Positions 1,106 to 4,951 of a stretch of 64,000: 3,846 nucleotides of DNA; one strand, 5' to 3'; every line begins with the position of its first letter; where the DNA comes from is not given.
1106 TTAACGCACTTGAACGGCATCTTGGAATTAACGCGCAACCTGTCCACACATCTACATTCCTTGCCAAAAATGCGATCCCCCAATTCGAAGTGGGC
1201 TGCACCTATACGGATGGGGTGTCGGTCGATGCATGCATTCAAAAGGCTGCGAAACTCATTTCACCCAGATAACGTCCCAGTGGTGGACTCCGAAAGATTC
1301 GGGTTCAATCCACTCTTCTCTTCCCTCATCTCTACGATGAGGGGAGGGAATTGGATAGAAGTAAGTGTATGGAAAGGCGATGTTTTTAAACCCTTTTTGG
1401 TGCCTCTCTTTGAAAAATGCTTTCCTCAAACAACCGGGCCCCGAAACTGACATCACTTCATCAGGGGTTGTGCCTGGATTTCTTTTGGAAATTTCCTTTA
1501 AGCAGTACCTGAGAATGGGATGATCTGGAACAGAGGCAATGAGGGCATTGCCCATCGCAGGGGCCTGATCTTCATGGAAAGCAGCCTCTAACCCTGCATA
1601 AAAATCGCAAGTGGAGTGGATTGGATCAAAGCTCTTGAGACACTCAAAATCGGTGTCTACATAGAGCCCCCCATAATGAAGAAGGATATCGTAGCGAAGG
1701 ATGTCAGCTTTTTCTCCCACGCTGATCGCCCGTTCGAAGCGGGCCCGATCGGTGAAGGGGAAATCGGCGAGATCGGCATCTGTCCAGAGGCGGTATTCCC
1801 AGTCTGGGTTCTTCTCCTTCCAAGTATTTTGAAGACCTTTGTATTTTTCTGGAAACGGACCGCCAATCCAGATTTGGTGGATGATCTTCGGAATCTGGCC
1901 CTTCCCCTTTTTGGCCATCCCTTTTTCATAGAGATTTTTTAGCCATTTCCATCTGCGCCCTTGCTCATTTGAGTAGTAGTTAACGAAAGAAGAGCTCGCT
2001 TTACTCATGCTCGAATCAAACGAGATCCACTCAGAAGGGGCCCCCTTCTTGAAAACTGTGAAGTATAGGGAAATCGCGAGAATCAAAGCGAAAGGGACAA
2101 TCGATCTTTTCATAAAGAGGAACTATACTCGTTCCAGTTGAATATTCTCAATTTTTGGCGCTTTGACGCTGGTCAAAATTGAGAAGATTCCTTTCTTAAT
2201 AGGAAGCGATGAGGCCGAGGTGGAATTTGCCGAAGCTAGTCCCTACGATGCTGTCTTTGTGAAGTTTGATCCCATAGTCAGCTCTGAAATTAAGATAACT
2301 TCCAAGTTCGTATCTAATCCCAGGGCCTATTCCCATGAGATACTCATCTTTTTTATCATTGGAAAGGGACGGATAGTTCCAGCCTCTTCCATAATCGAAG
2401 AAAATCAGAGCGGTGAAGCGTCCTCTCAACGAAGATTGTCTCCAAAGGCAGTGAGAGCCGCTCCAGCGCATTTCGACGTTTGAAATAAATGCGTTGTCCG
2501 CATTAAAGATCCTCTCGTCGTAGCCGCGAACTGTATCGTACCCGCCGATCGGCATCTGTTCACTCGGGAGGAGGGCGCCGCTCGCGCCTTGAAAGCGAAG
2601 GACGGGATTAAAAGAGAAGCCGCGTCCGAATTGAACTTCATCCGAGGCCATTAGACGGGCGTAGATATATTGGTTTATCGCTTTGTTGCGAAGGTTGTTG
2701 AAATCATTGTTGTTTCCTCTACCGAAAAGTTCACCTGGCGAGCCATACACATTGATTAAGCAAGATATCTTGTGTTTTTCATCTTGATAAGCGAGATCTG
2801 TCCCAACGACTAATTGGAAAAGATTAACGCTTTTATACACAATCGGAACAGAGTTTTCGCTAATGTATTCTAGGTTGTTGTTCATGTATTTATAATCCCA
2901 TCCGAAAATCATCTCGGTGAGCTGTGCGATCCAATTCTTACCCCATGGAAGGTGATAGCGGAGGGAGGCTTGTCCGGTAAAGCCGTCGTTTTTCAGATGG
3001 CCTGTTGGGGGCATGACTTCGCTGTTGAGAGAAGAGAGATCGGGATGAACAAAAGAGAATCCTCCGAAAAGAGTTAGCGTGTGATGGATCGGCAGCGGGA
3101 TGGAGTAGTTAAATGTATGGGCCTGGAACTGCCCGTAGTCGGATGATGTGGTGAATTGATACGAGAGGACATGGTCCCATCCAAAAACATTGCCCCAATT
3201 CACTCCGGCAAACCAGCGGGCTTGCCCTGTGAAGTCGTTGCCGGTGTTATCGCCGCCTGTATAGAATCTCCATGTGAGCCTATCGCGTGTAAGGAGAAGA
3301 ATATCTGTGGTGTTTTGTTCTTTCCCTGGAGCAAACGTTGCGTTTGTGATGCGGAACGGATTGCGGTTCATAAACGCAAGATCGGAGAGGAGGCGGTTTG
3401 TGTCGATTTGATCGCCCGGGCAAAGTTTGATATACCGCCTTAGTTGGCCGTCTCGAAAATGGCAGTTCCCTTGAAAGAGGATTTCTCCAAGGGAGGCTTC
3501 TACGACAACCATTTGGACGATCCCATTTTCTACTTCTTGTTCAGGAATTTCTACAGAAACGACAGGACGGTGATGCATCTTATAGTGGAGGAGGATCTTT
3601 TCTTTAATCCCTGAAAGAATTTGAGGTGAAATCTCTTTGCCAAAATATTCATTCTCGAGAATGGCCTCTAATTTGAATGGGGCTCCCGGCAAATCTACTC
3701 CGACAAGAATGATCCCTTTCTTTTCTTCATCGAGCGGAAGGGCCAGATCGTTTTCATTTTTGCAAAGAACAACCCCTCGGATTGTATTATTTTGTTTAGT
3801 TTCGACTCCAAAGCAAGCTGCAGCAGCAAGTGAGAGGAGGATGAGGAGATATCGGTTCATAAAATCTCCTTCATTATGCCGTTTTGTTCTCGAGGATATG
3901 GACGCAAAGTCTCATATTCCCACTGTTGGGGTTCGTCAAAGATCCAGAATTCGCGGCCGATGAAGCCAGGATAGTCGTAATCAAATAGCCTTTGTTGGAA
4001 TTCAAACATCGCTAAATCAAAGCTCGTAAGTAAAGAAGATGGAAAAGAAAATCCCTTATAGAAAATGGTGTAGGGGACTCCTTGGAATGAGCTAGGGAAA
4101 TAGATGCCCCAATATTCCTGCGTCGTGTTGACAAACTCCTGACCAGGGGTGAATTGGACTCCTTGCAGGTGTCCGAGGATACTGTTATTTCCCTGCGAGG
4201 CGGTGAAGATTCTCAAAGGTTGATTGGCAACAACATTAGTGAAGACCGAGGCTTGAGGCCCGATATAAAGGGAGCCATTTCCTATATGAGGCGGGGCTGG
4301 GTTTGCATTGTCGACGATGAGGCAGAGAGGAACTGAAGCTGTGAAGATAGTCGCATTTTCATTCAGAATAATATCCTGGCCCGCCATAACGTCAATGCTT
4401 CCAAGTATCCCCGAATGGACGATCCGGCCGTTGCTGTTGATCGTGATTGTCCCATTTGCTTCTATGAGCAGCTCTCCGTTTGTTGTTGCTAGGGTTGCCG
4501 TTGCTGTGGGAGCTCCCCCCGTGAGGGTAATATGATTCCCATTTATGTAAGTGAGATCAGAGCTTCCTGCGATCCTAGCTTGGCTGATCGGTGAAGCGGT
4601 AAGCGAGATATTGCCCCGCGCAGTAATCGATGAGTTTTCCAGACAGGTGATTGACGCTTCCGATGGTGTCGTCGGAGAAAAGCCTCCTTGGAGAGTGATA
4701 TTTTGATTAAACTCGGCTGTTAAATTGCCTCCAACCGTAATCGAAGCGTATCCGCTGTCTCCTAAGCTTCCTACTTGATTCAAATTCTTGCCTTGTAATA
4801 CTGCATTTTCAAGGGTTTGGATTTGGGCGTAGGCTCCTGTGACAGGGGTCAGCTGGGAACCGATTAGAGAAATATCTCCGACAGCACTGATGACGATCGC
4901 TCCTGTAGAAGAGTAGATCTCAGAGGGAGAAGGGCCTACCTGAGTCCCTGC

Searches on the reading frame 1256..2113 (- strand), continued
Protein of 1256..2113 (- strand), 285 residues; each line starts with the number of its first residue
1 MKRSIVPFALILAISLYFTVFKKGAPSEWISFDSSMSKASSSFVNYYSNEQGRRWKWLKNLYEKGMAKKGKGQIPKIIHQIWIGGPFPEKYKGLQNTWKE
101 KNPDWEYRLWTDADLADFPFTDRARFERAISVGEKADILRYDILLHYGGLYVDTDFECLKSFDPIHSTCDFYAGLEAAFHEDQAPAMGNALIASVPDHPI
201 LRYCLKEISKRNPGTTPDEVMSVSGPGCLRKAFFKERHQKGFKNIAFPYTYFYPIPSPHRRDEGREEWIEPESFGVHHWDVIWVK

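Call 66: find_encoding_contigs(protein=P0122, flank=10000, max_places=3)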
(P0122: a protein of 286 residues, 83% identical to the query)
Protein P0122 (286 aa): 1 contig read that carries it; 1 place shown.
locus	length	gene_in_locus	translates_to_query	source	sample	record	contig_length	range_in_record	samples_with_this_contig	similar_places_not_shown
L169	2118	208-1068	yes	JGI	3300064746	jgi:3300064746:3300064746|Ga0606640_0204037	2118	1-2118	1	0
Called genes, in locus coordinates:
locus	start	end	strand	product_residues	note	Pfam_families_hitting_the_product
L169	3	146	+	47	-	?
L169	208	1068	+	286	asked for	PF05704:Caps_synth, PF12919:TcdA_TcdB (faint), PF04488:Gly_transf_sug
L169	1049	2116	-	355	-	PF01593:Amino_oxidase, PF13450:NAD_binding_8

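Call 67: find_encoding_contigs(protein=P0124, flank=10000, max_places=3)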
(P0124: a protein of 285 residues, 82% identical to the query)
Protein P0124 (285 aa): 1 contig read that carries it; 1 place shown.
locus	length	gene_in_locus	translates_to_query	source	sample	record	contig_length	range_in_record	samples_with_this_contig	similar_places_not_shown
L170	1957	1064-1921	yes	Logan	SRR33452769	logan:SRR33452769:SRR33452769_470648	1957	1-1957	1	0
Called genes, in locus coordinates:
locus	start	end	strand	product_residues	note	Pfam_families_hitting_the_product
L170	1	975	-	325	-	?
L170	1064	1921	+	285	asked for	PF05704:Caps_synth (weak), PF12919:TcdA_TcdB (faint), PF04488:Gly_transf_sug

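Call 84: predict_structure(alignment_id=A3)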
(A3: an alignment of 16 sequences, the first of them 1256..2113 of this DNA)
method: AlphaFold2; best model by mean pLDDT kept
length: 285 residues; sequences in the alignment: 16
mean_pLDDT: 82.0   pTM: 0.81
mean pLDDT of the five models: 82.0, 82.1, 81.2, 80.9, 79.7
residues with pLDDT >= 90: 108; 70-90: 119; 50-70: 38; < 50: 20
segments of 3 or more residues with pLDDT < 50: 23-26, 156-158, 272-274, 276-285
pLDDT, mean of each block of 10 residues (from residue 1): 69 81 58 86 87 92 76 85 84 76 87 95 96 93 97 63 81 87 86 95 98 93 95 89 86 68 67 49 41
secondary structure, 60 per line:
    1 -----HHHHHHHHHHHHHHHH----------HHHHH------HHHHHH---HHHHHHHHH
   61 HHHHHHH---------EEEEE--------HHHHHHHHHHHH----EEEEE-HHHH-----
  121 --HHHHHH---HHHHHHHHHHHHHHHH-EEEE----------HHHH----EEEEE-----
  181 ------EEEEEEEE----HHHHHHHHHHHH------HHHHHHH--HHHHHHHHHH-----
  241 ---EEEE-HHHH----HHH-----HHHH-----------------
elements in order: H6-21 H32-36 H43-48 H52-67 E77-81 H90-101 E106-110 H112-115 H123-128 H132-147 E149-152 H163-166 E171-175 E187-194 H199-210 H217-223 H226-235 E244-247 H249-252 H265-268

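Call 86: fold_search(model_id=the predicted structure, library=pdb)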
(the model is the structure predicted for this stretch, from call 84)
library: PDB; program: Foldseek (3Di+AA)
matches with E <= 10: 433; with E <= 0.001: 19
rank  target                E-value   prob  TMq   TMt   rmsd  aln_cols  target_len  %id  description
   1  8ovs_BBB              6.9e-09  1.00  0.39  0.40   7.9       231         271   19  Crystal structure of YeGT glycosyltransferase with bound UDP (released 2024-05-22)
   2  8ovt_C                9.4e-09  1.00  0.48  0.48   5.4       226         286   20  Crystal structure of the ligand-free YeGT glycosyltransferase (released 2024-05-15)
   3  8ovt_B                2.6e-08  1.00  0.47  0.47   5.6       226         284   20  Crystal structure of the ligand-free YeGT glycosyltransferase (released 2024-05-15)
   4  4mix_B                2.7e-08  1.00  0.44  0.45   9.8       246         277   20  PaToxG Glycosyltransferase (released 2013-10-16)
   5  8ovs_AAA              4.0e-08  1.00  0.39  0.40   7.9       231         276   19  Crystal structure of YeGT glycosyltransferase with bound UDP (released 2024-05-22)
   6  9n3s_B                4.5e-08  1.00  0.48  0.39   4.1       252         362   20  Crystal structure of the fungal mannosyltransferase Och1 reveals active site primed for N-glycan binding (released 2025-08-13)
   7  4mix_A                4.5e-08  1.00  0.44  0.45  10.5       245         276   20  PaToxG Glycosyltransferase (released 2013-10-16)
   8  8x4m                  8.4e-08  1.00  0.47  0.31   9.8       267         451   20  Crystal structure of the glycosyltransferase domain of Legionella SetA in complex with UPD (released 2025-02-19)
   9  8x4j                  1.0e-07  1.00  0.43  0.29   9.8       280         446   19  Crystal structure of the glycosyltransferase domain of Legionella SetA (unbound) (released 2025-02-19)
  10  8ovt_A                1.3e-07  1.00  0.47  0.46   5.1       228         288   20  Crystal structure of the ligand-free YeGT glycosyltransferase (released 2024-05-15)
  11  8x4k                  2.0e-07  1.00  0.40  0.26   8.1       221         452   21  Crystal structure of the glycosyltransferase domain of Legionella SetA in complex with UPDGlc (released 2025-02-19)
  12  6rth_B                2.5e-04  1.00  0.43  0.26  10.7       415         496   12  Crystal structure of the ligand-free glycosyltransferase domain from the YGT toxin (released 2020-03-18)
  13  9bon_B                2.8e-04  1.00  0.41  0.23  15.3       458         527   10  Crystal structure of glucosyltransferase (GTD) domain of TpeL (released 2024-08-07)
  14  5uql                  3.0e-04  1.00  0.42  0.24  14.3       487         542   10  Clostridium difficile toxin A (TcdA) glucosyltransferase domain in complex with U2F (released 2017-05-10)
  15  9bon_A                3.9e-04  1.00  0.42  0.23  15.4       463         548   11  Crystal structure of glucosyltransferase (GTD) domain of TpeL (released 2024-08-07)
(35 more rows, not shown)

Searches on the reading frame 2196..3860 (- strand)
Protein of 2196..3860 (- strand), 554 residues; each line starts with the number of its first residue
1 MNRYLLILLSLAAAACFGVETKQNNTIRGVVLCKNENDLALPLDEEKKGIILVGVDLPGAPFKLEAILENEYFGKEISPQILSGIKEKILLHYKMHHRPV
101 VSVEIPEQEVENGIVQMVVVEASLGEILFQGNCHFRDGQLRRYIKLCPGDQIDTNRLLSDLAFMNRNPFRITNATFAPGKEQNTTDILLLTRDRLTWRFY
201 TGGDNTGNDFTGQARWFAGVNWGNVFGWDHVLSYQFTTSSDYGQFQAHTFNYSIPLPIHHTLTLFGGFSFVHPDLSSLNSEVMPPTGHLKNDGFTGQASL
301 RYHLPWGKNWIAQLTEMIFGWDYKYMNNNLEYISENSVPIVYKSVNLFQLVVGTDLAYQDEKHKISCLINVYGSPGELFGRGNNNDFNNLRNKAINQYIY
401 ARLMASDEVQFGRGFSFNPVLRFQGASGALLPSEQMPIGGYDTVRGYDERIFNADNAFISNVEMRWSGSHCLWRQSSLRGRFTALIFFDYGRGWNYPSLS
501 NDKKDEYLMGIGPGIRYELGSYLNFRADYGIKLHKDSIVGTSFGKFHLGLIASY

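Call 3: search_protein_families(library=pfam, proteins=[window:2196-3860:-], max_evalue=0.01)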
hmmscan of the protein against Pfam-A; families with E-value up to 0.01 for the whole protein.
window:2196-3860:- (554 aa): 1 family
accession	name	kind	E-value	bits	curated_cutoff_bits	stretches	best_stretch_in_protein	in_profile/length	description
PF03865.19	ShlB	-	2.9e-21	76.7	22.7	2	401-516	204-310/311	Haemolysin secretion/activation protein ShlB/FhaC/HecB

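Call 62: search_protein_families(library=ncbifam, proteins=[window:2196-3860:-], max_evalue=0.001)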
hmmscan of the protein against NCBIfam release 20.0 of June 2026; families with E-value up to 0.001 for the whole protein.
window:2196-3860:- (554 aa): 1 family
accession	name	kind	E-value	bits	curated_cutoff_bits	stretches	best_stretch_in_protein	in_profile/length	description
NF047779.1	Omp85_fam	subfamily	2.4e-10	40.5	200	1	433-532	314-409/423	Omp85 family outer membrane protein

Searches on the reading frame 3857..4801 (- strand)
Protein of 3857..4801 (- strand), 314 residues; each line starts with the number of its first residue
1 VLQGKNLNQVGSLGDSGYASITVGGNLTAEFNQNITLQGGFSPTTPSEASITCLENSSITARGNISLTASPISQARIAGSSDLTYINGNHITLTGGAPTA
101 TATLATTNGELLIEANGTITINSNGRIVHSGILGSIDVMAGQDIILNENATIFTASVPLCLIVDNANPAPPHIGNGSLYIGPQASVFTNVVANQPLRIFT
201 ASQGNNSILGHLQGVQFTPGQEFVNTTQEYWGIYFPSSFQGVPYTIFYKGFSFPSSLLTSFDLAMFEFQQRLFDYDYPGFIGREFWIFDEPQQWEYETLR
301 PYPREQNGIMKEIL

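Call 8: search_protein_families(library=pfam, proteins=[window:3857-4801:-], max_evalue=0.1)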
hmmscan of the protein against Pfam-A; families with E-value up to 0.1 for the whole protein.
window:3857-4801:- (314 aa): 2 families
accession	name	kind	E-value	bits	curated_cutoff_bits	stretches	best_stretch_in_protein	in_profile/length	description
PF18886.6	DUF5649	-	0.014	16.1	25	0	101-157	3-65/68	Repeats of unknown function (DUF5649)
PF10106.14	DUF2345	-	0.03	14.6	30.7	1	40-148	21-118/151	Uncharacterized protein conserved in bacteria (DUF2345)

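Call 65: search_protein_representatives(protein=window:3860-4618:-)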
Query: 253 residues. Proteins with E-value up to 0.001 (for the whole library): 500; up to 1e-10: 235; up to 1e-30: 3. The best 150 are listed.
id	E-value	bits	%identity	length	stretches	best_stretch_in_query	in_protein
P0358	1.3e-165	565.6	85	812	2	1-253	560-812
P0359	1.1e-51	192.4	48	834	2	3-225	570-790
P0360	1.2e-46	175.9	53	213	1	61-229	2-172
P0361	1.8e-28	116.3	37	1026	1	40-250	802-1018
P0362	3.7e-27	112.0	38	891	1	27-248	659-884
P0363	2.7e-26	109.2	41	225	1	43-242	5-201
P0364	1.4e-23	100.3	35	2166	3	14-214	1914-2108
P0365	3.0e-23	99.2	40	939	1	20-190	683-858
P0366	5.5e-23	98.4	40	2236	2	38-230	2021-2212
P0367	6.5e-23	98.1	43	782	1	63-249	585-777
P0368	2.3e-22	96.3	40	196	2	73-216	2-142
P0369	4.5e-22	95.4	36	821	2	46-217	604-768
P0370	1.0e-21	94.2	40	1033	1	30-190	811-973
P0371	5.7e-21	91.8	42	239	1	49-192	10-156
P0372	7.1e-21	91.5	38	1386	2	14-205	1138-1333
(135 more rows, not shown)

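Call 78: predict_structure(alignment_id=A4)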
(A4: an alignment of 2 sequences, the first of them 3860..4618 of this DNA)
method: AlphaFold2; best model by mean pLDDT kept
length: 253 residues; sequences in the alignment: 2
mean_pLDDT: 39.6   pTM: 0.41
mean pLDDT of the five models: 39.6, 33.2, 31.5, 30.6, 29.4
residues with pLDDT >= 90: 0; 70-90: 6; 50-70: 77; < 50: 170
segments of 3 or more residues with pLDDT < 50: 70-74, 78-80, 95-116, 118-253
pLDDT, mean of each block of 10 residues (from residue 1): 61 52 62 61 60 63 60 47 58 48 35 40 39 36 26 25 25 24 24 25 24 24 25 27 24 23
secondary structure, 60 per line:
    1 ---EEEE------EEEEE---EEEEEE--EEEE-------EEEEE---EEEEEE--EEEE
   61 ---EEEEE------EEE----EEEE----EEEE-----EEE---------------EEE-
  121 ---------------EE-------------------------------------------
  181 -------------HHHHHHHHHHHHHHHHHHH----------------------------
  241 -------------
elements in order: E4-7 E14-18 E22-27 E30-33 E41-45 E49-54 E57-60 E64-68 E75-77 E82-85 E90-93 E99-101 E117-119 H194-212
